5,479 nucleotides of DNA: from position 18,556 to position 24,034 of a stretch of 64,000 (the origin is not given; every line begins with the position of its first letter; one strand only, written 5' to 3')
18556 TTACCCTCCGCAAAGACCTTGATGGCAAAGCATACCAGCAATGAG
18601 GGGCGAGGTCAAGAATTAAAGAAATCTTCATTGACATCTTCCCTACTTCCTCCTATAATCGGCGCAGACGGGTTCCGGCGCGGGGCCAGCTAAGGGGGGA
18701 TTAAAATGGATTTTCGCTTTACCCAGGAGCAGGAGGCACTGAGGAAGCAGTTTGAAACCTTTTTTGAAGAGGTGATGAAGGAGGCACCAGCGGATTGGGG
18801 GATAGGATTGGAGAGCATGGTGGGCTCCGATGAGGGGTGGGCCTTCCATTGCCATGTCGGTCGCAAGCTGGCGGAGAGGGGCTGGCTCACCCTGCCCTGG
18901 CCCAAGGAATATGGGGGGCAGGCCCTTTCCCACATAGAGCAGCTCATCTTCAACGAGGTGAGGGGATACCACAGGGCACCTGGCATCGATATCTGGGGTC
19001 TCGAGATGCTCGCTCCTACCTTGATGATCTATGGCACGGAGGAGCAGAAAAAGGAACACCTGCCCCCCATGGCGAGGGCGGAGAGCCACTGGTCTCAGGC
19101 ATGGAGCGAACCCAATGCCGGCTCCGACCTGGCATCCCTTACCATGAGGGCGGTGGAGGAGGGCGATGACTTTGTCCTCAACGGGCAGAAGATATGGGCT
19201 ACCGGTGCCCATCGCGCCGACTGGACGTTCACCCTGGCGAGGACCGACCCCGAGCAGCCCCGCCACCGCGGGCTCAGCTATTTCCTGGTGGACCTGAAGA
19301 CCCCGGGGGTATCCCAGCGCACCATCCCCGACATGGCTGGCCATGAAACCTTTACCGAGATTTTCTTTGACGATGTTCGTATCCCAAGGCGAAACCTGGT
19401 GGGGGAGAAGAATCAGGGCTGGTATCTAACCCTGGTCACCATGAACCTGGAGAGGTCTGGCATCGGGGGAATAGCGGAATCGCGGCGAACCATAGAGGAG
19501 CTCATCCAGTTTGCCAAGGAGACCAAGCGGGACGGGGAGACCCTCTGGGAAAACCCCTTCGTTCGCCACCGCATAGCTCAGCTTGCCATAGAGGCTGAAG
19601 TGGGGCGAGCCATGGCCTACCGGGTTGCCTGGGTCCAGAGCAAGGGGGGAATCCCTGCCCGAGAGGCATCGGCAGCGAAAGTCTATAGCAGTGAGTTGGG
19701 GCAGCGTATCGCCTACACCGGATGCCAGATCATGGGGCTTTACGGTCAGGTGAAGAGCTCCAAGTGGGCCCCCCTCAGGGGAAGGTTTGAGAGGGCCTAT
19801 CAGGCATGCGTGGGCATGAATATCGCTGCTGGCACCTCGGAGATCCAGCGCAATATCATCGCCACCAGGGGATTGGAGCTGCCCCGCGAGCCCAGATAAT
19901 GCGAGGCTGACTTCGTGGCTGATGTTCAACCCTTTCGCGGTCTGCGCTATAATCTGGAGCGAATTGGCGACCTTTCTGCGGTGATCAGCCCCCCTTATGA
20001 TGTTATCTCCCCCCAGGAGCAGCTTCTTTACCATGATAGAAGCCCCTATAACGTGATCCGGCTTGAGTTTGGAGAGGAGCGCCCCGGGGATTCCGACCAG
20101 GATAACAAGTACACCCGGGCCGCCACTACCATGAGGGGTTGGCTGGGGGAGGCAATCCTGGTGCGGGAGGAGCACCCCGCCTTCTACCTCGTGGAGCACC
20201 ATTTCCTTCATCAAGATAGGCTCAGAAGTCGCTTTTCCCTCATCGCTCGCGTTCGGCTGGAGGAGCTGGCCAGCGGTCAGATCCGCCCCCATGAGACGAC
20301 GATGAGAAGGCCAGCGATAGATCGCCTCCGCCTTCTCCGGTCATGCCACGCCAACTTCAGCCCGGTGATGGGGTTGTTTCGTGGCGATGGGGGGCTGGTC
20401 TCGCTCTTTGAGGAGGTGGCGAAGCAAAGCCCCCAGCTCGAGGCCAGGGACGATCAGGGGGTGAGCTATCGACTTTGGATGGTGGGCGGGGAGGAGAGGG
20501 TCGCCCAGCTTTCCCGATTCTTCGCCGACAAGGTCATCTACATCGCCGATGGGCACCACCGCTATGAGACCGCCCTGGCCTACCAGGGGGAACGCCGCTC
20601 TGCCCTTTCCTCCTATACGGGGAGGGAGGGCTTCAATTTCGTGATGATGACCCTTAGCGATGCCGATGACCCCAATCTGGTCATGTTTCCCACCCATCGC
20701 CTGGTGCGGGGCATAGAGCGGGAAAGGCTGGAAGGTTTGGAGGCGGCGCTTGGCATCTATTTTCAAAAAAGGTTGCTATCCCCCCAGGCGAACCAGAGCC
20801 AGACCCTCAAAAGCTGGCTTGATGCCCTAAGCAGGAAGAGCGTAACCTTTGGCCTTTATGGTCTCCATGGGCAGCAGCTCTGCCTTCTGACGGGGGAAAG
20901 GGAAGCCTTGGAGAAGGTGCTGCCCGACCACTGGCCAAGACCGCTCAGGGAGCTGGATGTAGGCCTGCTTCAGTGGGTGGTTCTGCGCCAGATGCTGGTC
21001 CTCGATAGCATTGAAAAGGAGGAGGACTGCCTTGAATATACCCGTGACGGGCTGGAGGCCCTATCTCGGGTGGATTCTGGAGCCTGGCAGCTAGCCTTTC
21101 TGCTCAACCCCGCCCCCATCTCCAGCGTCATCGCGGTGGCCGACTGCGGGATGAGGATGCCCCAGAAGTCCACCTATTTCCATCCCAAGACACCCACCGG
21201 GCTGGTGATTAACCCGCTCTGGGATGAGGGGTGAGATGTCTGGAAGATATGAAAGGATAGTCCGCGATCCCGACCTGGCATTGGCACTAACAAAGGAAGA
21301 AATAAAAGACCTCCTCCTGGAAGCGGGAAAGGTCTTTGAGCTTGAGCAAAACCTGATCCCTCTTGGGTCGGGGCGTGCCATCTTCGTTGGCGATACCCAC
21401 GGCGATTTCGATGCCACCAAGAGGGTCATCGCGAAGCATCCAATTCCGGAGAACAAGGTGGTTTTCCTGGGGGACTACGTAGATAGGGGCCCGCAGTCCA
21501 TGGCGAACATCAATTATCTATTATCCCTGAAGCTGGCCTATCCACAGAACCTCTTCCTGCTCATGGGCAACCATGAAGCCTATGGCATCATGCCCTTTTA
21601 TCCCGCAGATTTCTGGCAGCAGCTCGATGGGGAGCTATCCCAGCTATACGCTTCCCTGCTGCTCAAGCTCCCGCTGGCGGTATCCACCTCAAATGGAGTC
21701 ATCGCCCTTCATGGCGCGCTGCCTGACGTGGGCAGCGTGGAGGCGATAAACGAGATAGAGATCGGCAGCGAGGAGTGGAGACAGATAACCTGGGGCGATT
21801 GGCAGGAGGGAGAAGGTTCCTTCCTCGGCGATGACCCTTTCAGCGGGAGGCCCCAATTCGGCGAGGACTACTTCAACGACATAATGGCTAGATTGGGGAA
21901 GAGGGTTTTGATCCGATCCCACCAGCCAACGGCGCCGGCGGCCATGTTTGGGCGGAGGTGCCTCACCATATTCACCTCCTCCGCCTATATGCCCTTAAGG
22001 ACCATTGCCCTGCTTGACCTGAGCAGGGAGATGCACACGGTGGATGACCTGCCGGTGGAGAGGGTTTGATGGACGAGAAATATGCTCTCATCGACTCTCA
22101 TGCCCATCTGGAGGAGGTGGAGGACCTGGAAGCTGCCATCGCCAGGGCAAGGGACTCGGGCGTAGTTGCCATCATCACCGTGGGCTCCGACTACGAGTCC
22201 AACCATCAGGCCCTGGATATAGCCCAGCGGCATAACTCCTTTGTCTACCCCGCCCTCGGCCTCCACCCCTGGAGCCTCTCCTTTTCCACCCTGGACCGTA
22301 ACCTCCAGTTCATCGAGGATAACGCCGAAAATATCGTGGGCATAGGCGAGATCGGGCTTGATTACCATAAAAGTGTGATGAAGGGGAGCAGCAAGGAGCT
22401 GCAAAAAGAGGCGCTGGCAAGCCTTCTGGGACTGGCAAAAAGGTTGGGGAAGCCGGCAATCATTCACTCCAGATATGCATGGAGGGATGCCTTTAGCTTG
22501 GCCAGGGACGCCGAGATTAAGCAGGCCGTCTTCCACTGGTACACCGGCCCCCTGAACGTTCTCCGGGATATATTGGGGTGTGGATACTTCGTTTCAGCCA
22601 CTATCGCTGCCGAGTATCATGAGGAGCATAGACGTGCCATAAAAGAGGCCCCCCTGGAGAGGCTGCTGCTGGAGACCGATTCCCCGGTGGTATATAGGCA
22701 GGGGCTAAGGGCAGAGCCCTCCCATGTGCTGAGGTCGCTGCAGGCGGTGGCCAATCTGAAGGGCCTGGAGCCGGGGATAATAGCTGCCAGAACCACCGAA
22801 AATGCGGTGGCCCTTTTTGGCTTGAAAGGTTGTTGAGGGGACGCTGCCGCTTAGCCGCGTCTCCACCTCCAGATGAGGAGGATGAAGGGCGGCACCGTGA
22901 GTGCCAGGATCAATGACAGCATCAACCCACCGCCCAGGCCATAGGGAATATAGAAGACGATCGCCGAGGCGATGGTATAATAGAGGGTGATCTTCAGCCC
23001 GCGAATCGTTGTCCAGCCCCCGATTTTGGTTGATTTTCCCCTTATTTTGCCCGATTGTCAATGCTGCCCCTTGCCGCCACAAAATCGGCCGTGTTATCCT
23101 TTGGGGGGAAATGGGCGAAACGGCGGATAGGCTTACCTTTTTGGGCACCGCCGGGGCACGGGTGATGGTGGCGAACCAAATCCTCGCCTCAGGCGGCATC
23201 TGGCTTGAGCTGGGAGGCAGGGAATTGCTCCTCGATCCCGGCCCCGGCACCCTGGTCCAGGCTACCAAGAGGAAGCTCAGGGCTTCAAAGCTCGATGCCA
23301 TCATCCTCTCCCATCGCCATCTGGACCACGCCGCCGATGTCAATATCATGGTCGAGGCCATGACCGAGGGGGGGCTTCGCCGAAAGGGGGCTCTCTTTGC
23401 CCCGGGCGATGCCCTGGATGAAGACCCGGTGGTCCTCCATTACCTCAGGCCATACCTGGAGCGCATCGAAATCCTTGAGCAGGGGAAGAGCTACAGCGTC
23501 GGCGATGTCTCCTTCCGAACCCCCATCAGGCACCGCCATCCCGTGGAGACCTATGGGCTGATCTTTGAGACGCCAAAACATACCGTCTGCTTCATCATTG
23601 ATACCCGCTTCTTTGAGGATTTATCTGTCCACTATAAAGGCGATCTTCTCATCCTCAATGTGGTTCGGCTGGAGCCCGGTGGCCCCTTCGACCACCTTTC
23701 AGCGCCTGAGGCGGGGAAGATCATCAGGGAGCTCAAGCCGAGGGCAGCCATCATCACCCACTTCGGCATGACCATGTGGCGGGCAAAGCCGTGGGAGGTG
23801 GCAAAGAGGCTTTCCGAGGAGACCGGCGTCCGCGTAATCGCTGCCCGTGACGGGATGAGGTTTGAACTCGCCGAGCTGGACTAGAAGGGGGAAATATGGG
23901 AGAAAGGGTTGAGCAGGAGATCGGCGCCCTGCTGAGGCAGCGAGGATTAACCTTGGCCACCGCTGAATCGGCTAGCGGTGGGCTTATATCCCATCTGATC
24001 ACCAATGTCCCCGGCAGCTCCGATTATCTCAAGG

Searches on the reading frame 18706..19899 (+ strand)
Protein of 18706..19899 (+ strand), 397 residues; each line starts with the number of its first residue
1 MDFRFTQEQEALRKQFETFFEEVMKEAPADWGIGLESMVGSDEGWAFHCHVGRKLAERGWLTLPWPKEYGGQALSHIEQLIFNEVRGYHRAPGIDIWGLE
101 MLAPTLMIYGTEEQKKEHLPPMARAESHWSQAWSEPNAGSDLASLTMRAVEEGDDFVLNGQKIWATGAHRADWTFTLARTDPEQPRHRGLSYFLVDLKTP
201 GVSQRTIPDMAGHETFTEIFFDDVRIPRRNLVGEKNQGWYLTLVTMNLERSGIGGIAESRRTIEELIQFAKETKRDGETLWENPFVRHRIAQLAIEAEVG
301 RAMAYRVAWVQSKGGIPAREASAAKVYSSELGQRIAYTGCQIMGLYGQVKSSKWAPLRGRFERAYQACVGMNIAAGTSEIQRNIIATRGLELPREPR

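Call 62: search_protein_families(library=pfam, proteins=[window:18706-19899:+])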
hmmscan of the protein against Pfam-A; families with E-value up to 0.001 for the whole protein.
window:18706-19899:+ (397 aa): 3 families
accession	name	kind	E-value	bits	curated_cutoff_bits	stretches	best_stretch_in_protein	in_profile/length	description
PF00441.29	Acyl-CoA_dh_1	-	1.5e-32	113.2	22.4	1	236-389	1-149/150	Acyl-CoA dehydrogenase, C-terminal domain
PF02770.24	Acyl-CoA_dh_M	-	6.6e-23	81.1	33.3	1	131-224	2-97/97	Acyl-CoA dehydrogenase, middle domain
PF02771.21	Acyl-CoA_dh_N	-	4.1e-18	66.2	22.9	1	6-126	1-113/113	Acyl-CoA dehydrogenase, N-terminal domain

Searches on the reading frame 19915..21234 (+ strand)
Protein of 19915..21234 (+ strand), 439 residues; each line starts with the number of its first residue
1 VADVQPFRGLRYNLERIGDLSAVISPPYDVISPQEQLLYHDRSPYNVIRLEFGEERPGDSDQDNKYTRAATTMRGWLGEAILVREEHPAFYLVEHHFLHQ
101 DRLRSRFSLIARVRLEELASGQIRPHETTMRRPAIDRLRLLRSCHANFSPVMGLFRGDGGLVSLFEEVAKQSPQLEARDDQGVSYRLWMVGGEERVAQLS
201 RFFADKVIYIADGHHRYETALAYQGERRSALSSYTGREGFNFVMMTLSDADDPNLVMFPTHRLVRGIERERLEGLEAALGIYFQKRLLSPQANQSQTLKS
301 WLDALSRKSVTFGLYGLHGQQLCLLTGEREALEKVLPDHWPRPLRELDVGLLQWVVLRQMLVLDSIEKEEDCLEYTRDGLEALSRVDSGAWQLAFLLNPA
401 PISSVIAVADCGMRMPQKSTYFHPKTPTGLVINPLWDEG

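Call 62: search_protein_families(library=pfam, proteins=[window:19915-21234:+])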
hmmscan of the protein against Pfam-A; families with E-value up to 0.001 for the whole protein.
window:19915-21234:+ (439 aa): 1 family
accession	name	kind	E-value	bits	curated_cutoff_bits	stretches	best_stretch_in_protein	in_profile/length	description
PF06245.16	DUF1015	-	4.7e-82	275.9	25.8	1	4-349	1-324/325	Protein of unknown function (DUF1015)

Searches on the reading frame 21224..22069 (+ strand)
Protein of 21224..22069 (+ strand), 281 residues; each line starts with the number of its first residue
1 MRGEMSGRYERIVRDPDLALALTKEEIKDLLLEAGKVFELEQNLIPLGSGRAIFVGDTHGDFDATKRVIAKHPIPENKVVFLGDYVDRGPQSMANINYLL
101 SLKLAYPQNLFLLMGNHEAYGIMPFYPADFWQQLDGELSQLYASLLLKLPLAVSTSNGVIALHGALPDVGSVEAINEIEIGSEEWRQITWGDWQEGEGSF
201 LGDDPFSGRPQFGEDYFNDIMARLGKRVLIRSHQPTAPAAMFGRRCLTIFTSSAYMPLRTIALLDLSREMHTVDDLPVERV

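Call 62: search_protein_families(library=pfam, proteins=[window:21224-22069:+])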
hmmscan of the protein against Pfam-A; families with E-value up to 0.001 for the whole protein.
window:21224-22069:+ (281 aa): 1 family
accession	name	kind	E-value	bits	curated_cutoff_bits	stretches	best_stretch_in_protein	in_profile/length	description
PF00149.33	Metallophos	-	1.2e-19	72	21.5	1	51-235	2-189/191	Calcineurin-like phosphoesterase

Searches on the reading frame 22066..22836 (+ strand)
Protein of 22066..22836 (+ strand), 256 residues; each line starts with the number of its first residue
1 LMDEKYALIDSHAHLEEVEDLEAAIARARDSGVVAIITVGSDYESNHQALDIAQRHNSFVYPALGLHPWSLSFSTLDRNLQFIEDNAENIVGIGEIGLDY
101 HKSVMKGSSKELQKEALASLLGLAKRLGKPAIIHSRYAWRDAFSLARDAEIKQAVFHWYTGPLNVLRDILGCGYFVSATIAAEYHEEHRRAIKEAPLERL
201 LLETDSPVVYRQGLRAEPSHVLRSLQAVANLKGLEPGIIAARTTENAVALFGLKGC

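Call 62: search_protein_families(library=pfam, proteins=[window:22066-22836:+])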
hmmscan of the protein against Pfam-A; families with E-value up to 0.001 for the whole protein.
window:22066-22836:+ (256 aa): 1 family
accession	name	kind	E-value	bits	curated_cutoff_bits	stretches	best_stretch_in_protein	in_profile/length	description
PF01026.27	TatD_DNase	-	2.3e-58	198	27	1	9-252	1-253/253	TatD related DNase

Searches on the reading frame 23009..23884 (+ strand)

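Call 62: search_protein_families(library=pfam, proteins=[window:23009-23884:+])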
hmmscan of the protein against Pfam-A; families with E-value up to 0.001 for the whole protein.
window:23009-23884:+ (291 aa): 3 families
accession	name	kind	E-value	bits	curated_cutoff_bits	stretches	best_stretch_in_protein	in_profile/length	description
PF12706.13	Lactamase_B_2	-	3.6e-24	85.9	27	1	71-252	1-200/200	Beta-lactamase superfamily domain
PF00753.33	Lactamase_B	-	2.9e-09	37.6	22.7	1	66-251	11-196/196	Metallo-beta-lactamase superfamily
PF13483.12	Lactamase_B_3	-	6.1e-08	33.2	24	1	66-241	12-140/160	Beta-lactamase superfamily domain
